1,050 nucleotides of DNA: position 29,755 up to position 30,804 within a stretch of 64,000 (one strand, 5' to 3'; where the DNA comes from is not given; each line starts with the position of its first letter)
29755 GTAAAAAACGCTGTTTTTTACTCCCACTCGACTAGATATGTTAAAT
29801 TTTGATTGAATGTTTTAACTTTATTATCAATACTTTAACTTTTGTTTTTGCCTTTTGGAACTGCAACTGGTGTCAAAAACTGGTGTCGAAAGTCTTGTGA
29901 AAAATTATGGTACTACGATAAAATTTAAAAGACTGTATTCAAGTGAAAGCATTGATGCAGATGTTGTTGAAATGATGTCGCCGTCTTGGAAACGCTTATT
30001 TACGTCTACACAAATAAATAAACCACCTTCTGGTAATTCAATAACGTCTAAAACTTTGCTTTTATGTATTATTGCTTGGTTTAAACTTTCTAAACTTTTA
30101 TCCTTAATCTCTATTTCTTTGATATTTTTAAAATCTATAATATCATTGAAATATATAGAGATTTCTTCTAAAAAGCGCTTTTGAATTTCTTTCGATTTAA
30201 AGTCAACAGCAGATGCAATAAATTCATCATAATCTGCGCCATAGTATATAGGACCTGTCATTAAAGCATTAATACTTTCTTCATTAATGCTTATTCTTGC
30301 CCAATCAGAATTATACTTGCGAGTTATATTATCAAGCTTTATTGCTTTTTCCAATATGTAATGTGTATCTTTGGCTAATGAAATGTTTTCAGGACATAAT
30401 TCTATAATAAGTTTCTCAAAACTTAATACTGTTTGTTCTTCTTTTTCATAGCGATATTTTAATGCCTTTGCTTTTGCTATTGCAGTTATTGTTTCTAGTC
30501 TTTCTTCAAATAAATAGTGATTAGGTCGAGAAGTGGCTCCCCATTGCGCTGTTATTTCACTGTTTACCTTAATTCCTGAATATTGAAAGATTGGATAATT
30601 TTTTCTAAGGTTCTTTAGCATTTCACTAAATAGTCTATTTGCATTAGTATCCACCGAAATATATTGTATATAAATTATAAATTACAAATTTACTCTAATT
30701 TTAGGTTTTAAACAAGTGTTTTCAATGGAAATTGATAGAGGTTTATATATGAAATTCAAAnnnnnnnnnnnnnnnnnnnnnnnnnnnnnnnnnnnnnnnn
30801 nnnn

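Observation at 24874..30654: A fixed cargo slot filled with three unrelated genes, suggesting a defence or conflict hotspot in a satellite-like element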

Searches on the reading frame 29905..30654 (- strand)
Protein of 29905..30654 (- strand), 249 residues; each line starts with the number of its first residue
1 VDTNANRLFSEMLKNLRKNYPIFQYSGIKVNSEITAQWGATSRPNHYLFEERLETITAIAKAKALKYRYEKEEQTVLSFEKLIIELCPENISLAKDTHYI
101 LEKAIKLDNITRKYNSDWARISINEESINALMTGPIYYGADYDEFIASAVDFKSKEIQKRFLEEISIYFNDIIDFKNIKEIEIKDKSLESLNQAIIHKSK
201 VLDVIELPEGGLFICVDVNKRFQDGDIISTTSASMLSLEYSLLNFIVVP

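Call 6: search_protein_families(library=pfam, proteins=[window:29905-30654:-], max_evalue=0.01)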
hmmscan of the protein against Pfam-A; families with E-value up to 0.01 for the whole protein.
window:29905-30654:- (249 aa): 0 families

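Call 11: search_protein_families(library=padloc, proteins=[window:29905-30654:-], max_evalue=0.01)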
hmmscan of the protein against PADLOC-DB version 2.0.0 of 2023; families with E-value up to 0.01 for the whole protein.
window:29905-30654:- (249 aa): 1 family
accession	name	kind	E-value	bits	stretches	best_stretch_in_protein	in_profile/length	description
PDLC01570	typeIV_Cas11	-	0.00026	19.4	1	97-177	3-84/117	CAS-IV-A; effector_SS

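Call 12: search_protein_families(library=phrogs, proteins=[window:29905-30654:-], max_evalue=0.01)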
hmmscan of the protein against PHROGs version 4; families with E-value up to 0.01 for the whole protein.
window:29905-30654:- (249 aa): 0 families

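Call 13: search_protein_families(library=ncbifam, proteins=[window:29905-30654:-], max_evalue=0.01)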
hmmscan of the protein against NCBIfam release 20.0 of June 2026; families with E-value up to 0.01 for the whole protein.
window:29905-30654:- (249 aa): 0 families

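Call 25: search_solved_structures(query=window:29905-30654:-, max_evalue=1)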
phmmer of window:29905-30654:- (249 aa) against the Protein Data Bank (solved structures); distinct sequences matched with E-value up to 1: 7.
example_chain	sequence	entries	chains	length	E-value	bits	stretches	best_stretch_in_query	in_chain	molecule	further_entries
1mof_A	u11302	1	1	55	0.14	14.8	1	179-215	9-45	MOLONEY MURINE LEUKEMIA VIRUS P15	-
8wwq_A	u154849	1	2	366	0.22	14.2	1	114-174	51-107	geniposidic acid O-methyltransferase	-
1we8_A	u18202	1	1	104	0.37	13.4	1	33-111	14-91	Tudor and KH domain containing protein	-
4jgs_A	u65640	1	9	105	0.39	13.3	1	179-217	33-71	MLV-related proviral Env polyprotein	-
3pp5_A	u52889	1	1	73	0.56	12.8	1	156-206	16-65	Brk1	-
7s94_A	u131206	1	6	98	0.66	12.6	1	179-217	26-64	Endogenous retrovirus group S71 member 1 Env polyprotein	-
5ijl_A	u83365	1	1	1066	0.96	12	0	34-114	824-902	DNA polymerase II large subunit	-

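Call 27: find_homologous_proteins(query=window:29905-30654:-, max_evalue=0.001)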
Query window:29905-30654:- (249 aa): 14 proteins with E <= 0.001 among 835 candidates.
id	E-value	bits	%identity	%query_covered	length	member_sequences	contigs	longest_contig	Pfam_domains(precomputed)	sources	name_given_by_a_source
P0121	5.8e-156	535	99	100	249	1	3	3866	-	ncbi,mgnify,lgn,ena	mgnify:CR=1 FL=1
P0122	2.5e-155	533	99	100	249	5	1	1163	-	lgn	-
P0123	2.9e-149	513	100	96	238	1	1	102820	-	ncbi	-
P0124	1.1e-126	439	83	100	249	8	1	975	-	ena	-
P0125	5.2e-120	417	79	100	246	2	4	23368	-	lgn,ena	-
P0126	1.3e-119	416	81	100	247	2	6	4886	-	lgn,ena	-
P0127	3.1e-119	414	79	100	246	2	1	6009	-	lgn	-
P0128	3.9e-119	414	78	100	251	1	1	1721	-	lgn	-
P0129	2.4e-62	228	47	97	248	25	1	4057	-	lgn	-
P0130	1.3e-60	223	47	92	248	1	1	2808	-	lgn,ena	-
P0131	2.4e-38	150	41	92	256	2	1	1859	-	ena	-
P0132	4.2e-38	149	40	92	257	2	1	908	-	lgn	-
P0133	2.8e-37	146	41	92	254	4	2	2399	-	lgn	-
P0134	4.7e-33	133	39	94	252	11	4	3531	-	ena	-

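Call 28: find_encoding_contigs(protein=P0125, flank=8000, max_places=4)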
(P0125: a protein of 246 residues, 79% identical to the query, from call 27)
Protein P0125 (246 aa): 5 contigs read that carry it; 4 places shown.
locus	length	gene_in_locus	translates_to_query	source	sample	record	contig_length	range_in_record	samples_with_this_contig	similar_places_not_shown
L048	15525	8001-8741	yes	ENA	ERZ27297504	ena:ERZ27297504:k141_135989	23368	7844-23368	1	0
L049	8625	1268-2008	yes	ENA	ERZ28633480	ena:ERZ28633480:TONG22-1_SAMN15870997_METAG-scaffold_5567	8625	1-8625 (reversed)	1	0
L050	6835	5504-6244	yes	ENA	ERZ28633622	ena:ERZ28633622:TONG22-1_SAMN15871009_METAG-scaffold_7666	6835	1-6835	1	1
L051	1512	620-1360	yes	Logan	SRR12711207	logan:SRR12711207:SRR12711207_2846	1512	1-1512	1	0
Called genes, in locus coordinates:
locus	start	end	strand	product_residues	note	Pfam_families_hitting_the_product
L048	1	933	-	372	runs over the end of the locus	PF16115:DUF4831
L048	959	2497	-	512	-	PF03853:YjeF_N, PF01256:Carb_kinase, PF08543:Phos_pyr_kin (weak), PF00294:PfkB (weak)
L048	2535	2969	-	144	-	-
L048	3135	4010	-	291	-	PF00483:NTP_transferase, PF12804:NTP_transf_3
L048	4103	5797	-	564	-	PF00931:NB-ARC (faint), PF02463:SMC_N (faint), PF00005:ABC_tran, PF13555:AAA_29 (faint), PF13238:AAA_18 (faint), PF13304:AAA_21 (faint), PF12848:ABC_tran_Xtn, PF00005:ABC_tran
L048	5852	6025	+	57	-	-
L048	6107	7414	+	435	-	PF00117:GATase, PF02540:NAD_synthase (weak), PF01171:ATP_bind_3 (weak), PF03054:tRNA_Me_trans (faint), PF06508:QueC (faint), PF00958:GMP_synt_C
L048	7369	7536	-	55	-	-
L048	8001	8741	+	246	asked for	-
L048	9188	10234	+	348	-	PF02661:Fic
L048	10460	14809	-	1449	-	PF14200:RicinB_lectin_2 (faint), PF02837:Glyco_hydro_2_N, PF22666:Glyco_hydro_2_N2, PF00703:Glyco_hydro_2, PF02836:Glyco_hydro_2_C, PF16353:LacZ_4, PF02929:Bgal_small_N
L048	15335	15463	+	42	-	-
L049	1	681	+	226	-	?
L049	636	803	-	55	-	-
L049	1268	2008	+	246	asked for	-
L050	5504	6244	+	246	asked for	-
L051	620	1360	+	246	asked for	-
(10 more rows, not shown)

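Call 29: find_encoding_contigs(protein=P0129, flank=5000, max_places=3)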
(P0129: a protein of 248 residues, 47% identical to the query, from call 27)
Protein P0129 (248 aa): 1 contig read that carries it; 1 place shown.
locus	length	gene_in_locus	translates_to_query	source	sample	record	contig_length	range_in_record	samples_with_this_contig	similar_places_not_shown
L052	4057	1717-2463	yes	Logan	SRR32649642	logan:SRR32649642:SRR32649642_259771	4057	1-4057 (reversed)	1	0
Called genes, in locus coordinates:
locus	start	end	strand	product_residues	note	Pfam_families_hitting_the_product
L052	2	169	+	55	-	?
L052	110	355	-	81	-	-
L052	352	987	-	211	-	-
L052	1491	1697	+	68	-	PF01381:HTH_3 (weak), PF13443:HTH_26 (weak)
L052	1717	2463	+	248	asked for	-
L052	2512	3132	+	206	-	-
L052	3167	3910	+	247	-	-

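Call 30: find_encoding_contigs(protein=P0134, flank=5000, max_places=3)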
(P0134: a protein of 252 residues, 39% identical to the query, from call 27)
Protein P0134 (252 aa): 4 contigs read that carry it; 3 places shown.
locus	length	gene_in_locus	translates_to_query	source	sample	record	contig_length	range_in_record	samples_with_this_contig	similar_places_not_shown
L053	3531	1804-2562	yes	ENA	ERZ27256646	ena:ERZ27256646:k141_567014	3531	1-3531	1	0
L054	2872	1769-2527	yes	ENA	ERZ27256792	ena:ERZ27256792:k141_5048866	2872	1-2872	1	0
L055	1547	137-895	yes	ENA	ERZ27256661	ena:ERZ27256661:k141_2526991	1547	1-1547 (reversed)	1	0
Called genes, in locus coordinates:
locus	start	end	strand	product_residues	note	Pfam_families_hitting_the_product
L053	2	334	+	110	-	?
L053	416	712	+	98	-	PF09907:HigB_toxin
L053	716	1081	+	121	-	PF13744:HTH_37 (weak), PF13560:HTH_31 (weak), PF01381:HTH_3 (weak)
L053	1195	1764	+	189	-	-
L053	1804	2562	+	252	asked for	-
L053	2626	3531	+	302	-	?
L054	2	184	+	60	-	?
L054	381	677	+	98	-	PF09907:HigB_toxin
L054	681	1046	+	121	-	PF13744:HTH_37 (weak), PF13560:HTH_31 (weak), PF01381:HTH_3 (weak)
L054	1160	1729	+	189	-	-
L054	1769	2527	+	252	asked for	-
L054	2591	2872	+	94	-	?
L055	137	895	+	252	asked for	-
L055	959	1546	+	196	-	?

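Call 37: predict_structure(alignment_id=A4)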
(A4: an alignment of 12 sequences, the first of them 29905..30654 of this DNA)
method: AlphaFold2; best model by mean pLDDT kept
length: 249 residues; sequences in the alignment: 12
mean_pLDDT: 56.0   pTM: 0.41
mean pLDDT of the five models: 56.0, 51.6, 49.2, 46.0, 45.5
residues with pLDDT >= 90: 1; 70-90: 64; 50-70: 66; < 50: 118
segments of 3 or more residues with pLDDT < 50: 1-62, 64-66, 86-88, 103-142
pLDDT, mean of each block of 10 residues (from residue 1): 40 42 41 39 36 43 50 58 51 53 49 41 39 34 51 69 65 61 86 81 77 66 80 78 72
secondary structure, 60 per line:
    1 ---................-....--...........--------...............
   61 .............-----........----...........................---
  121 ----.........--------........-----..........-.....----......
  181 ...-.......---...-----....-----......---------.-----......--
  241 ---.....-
elements in order: H4-19 H21-24 H27-37 H46-73 H79-86 H91-117 H125-133 H142-149 H155-164 H166-170 E178-183 H185-191 E195-197 E203-206 E212-217 E233-238 E244-248

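Call 71: fold_search(model_id=the predicted structure, library=pdb)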
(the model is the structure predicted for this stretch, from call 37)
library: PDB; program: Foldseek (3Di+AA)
matches with E <= 10: 674; with E <= 0.001: 0
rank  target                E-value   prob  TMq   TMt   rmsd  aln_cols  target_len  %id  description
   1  2n8n_MODEL_1_A        1.9e-02  0.94  0.17  0.43   5.8        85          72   12  Solution structure of translation initiation factor (released 2016-10-26)
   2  9tvu_a                2.7e-02  0.41  0.16  0.17  19.8       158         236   10  Structure of the Chlamydomonas reinhardtii chlororibosome (released 2026-02-18)
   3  6c00_MODEL_1_A        5.5e-02  0.87  0.17  0.44   4.4        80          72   14  Solution structure of translation initiation factor 1 from Clostridium difficile (released 2019-01-16)
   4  4ql5_A                5.5e-02  0.85  0.18  0.45   4.2        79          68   14  Crystal structure of translation initiation factor IF-1 from Streptococcus pneumoniae TIGR4 (released 2014-07-02)
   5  9h9h_X                5.8e-02  0.82  0.17  0.45   4.0        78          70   18  Complex 1 30S-IF1-IF2-IF3-GE81112 (released 2025-08-06)
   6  9fco_I                6.2e-02  0.84  0.17  0.45   3.8        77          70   16  Structure of E. coli 30S-IF1-IF3-mRNA-Kasugamycin complex (released 2025-03-19)
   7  3i4o_B                6.2e-02  0.80  0.17  0.45   4.2        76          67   17  Crystal Structure of Translation Initiation Factor 1 from Mycobacterium tuberculosis (released 2010-02-23)
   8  3i4o_A                6.2e-02  0.80  0.17  0.44   4.1        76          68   16  Crystal Structure of Translation Initiation Factor 1 from Mycobacterium tuberculosis (released 2010-02-23)
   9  2n3s_MODEL_1_A        6.5e-02  0.87  0.17  0.44   4.3        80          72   12  NMR Assignments and structure of Translation initiation factor IF-1 from Burkholderia thailandensis E264. (released 2015-06-24)
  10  4ql5_B                6.9e-02  0.87  0.17  0.49   4.2        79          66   13  Crystal structure of translation initiation factor IF-1 from Streptococcus pneumoniae TIGR4 (released 2014-07-02)
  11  7ubn_N                1.9e-01  0.35  0.18  0.14  13.2       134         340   10  Transcription antitermination complex: NusA-containing "engaged" Qlambda-loading complex (released 2022-09-28)
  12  1b3q_A                2.3e-01  0.47  0.15  0.11   7.0        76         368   14  CRYSTAL STRUCTURE OF CHEA-289, A SIGNAL TRANSDUCING HISTIDINE KINASE (released 1999-12-15)
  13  7o6b                  2.3e-01  0.12  0.17  0.06  22.4       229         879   10  Cooperation between the intrinsically disordered and ordered regions of Spt6 regulates nucleosome and Pol II CTD binding (released 2022-04-20)
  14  9evt_7                2.4e-01  0.35  0.15  0.11   4.3        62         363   13  Structure of the small subunit of the flowering plant mitoribosome with the maturation factor RsgA (released 2026-03-18)
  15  4a2i_V                2.5e-01  0.66  0.16  0.14   4.1        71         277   10  Cryo-electron Microscopy Structure of the 30S Subunit in Complex with the YjeQ Biogenesis Factor (released 2011-11-02)
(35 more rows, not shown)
